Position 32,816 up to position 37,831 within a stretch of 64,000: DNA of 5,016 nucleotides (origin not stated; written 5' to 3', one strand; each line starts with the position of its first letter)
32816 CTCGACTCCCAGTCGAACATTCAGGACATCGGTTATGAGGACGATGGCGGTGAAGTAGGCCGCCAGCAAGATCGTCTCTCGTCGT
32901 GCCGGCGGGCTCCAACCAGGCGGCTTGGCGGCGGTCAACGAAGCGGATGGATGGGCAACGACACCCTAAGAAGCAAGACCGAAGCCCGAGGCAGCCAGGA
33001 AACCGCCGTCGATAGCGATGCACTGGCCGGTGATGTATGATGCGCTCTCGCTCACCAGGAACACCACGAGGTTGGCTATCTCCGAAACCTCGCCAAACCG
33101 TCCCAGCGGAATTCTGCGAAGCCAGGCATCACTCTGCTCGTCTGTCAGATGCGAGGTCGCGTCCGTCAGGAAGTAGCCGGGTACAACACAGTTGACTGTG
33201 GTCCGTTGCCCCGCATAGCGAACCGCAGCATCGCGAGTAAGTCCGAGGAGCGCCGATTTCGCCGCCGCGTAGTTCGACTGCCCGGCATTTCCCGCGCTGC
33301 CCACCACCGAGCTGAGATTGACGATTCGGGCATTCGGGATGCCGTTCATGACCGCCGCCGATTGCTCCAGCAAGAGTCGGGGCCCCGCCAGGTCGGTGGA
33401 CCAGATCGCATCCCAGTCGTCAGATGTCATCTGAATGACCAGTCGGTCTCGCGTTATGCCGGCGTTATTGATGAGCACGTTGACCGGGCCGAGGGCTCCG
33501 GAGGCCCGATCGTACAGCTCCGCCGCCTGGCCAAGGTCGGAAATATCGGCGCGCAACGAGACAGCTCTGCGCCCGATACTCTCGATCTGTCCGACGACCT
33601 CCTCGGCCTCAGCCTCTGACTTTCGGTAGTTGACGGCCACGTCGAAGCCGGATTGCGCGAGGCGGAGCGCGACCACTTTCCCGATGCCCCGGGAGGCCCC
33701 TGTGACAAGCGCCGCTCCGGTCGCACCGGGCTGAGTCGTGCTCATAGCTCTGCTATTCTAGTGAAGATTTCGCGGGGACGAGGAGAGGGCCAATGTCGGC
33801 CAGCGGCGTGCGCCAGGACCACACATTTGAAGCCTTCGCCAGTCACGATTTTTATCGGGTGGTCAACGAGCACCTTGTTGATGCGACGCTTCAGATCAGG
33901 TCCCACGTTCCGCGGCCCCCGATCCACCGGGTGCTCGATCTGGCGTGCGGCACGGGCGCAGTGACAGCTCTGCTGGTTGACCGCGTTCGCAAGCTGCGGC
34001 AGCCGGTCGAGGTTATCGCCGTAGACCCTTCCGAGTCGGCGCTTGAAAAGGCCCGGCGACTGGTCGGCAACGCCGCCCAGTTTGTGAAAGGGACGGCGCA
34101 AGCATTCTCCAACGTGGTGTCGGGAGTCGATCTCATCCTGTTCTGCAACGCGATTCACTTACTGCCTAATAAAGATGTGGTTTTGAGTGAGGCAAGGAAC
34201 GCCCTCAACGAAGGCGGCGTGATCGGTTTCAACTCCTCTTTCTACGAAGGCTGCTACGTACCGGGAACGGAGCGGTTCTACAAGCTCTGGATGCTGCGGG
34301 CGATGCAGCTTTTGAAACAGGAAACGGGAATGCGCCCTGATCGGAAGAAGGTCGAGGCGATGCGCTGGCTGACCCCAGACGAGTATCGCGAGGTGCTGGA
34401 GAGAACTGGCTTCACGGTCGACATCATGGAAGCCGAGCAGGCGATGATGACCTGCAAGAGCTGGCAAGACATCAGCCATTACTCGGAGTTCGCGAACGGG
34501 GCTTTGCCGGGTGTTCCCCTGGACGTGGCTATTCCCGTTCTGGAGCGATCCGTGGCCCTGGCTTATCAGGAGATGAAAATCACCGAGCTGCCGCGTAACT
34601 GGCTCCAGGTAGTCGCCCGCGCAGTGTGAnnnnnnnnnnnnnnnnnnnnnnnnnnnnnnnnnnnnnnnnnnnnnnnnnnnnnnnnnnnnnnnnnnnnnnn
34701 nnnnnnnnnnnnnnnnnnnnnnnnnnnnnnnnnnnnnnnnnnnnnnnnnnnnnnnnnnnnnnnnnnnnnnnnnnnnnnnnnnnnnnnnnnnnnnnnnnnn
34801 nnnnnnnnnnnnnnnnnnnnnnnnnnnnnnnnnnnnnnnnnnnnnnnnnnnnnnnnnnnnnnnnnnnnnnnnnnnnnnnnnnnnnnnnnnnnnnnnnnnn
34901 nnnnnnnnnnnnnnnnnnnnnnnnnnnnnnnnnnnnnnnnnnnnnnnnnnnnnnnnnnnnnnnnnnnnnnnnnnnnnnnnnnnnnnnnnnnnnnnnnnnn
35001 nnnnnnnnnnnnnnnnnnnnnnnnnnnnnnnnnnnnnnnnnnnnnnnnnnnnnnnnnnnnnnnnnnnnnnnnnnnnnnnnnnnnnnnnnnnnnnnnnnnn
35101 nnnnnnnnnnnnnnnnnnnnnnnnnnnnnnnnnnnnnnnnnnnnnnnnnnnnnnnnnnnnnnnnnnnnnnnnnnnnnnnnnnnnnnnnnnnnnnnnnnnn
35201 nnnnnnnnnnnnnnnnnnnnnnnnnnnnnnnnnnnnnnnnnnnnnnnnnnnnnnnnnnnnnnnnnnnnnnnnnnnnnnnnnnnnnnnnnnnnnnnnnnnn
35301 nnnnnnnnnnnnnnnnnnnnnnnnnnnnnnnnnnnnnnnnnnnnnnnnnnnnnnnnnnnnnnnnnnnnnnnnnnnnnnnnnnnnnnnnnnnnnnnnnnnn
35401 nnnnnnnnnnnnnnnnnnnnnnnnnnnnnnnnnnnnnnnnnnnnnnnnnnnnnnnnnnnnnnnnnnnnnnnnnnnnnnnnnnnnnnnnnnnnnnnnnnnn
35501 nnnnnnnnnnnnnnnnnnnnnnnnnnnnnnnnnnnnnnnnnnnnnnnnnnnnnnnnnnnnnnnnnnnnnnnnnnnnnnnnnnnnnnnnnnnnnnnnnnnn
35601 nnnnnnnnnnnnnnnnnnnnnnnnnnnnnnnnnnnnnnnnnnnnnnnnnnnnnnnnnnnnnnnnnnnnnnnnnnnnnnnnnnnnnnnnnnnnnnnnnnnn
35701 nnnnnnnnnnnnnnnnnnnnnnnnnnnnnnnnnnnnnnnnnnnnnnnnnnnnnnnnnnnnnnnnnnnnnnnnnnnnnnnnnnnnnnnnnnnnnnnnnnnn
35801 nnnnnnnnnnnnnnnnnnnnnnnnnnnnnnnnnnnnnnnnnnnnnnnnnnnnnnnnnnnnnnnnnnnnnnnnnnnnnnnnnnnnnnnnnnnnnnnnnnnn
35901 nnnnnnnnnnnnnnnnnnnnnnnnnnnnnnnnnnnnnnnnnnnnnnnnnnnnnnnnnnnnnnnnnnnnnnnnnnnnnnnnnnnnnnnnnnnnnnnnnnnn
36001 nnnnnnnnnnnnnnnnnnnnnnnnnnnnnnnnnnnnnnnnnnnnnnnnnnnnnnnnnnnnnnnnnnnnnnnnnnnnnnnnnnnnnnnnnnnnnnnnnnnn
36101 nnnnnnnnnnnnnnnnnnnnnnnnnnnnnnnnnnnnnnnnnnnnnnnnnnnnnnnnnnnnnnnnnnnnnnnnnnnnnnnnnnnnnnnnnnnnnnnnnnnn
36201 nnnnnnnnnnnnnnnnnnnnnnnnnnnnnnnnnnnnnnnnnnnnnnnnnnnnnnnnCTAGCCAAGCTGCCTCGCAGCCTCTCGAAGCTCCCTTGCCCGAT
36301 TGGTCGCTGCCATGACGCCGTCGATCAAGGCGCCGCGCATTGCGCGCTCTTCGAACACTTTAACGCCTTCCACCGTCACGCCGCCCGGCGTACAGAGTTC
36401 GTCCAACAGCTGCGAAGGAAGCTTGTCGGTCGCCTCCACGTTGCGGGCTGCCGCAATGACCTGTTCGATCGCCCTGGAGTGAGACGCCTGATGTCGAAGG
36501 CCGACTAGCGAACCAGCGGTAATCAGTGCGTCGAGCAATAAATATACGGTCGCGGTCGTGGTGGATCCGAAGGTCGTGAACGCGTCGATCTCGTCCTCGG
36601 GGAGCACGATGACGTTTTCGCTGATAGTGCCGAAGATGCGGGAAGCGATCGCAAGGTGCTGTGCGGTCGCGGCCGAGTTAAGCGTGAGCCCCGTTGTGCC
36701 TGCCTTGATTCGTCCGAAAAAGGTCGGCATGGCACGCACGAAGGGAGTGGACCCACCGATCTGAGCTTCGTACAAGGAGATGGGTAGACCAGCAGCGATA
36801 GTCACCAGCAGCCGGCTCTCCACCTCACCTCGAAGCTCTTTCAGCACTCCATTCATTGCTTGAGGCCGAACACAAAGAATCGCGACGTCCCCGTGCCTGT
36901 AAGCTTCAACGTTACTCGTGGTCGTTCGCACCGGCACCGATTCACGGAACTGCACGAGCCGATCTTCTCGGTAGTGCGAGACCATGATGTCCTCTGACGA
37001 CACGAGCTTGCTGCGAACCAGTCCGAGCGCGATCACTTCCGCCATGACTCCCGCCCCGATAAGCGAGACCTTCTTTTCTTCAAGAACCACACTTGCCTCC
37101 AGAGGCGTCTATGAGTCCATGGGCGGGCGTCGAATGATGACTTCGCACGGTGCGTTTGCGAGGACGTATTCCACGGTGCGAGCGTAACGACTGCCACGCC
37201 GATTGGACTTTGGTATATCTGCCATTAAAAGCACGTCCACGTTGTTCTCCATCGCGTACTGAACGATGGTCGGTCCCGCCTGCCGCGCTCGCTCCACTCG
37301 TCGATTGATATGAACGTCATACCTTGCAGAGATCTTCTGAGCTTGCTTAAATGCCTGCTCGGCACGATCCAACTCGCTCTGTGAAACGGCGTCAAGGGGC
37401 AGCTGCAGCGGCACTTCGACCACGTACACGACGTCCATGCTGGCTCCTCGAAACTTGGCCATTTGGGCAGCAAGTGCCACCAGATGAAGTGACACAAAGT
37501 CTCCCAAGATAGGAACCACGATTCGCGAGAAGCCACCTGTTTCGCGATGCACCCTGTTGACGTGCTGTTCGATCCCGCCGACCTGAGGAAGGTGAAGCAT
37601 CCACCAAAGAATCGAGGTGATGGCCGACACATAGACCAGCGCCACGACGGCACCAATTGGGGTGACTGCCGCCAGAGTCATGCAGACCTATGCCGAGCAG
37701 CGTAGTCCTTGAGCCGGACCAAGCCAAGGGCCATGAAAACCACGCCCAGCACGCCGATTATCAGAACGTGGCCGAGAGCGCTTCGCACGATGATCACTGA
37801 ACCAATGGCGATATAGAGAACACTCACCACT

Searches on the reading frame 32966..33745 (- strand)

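Call 19: search_protein_families(library=pfam, proteins=[window:32966-33745:-], max_evalue=0.0001)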
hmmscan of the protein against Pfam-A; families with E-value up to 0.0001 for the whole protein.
window:32966-33745:- (259 aa): 3 families
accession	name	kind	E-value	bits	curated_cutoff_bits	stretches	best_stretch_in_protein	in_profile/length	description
PF13561.12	adh_short_C2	-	1.4e-54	185.6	27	1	16-249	1-235/236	Enoyl-(Acyl carrier protein) reductase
PF00106.31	adh_short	-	1.3e-45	155.8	26.6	1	11-203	2-193/195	short chain dehydrogenase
PF08659.16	KR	-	1.7e-20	74.1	22.6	1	10-171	1-161/180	KR domain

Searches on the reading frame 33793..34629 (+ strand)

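Call 19: search_protein_families(library=pfam, proteins=[window:33793-34629:+], max_evalue=0.0001)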
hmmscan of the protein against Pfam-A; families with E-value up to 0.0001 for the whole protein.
window:33793-34629:+ (278 aa): 6 families
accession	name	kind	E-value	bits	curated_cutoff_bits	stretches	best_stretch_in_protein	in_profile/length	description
PF13649.12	Methyltransf_25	-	1.7e-15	57.9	27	1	47-142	1-97/97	Methyltransferase domain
PF13847.12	Methyltransf_31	-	2.3e-13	50.5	27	1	46-148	6-111/145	Methyltransferase domain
PF08242.18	Methyltransf_12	-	2.5e-13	51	30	1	48-144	1-98/98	Methyltransferase domain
PF08241.18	Methyltransf_11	-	9.7e-12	45.8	21.2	1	48-144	1-93/95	Methyltransferase domain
PF13489.12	Methyltransf_23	-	2.1e-09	37.8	27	1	45-209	24-161/164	Methyltransferase domain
PF01209.24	Ubie_methyltran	-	6.2e-07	29.4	20.1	1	45-145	49-150/233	ubiE/COQ5 methyltransferase family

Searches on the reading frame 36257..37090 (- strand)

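Call 80: search_protein_families(library=pfam, proteins=[window:36257-37090:-], max_evalue=0.00001)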
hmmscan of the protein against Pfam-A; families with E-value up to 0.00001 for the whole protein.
window:36257-37090:- (277 aa): 2 families
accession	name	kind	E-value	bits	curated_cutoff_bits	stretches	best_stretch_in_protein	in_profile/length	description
PF14748.11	P5CR_dimer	-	1.5e-22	80.2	25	1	165-269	1-105/105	Pyrroline-5-carboxylate reductase dimerisation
PF03807.23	F420_oxidored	-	2.6e-16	60.4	21.6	1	7-101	1-94/94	NADP oxidoreductase coenzyme F420-dependent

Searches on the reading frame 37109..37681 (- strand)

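Call 80: search_protein_families(library=pfam, proteins=[window:37109-37681:-], max_evalue=0.00001)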
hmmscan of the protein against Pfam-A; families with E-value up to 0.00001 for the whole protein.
window:37109-37681:- (190 aa): 1 family
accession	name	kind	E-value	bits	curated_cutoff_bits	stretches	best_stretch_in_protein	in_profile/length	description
PF00582.32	Usp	-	6.8e-16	59.5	24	1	51-183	2-139/141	Universal stress protein family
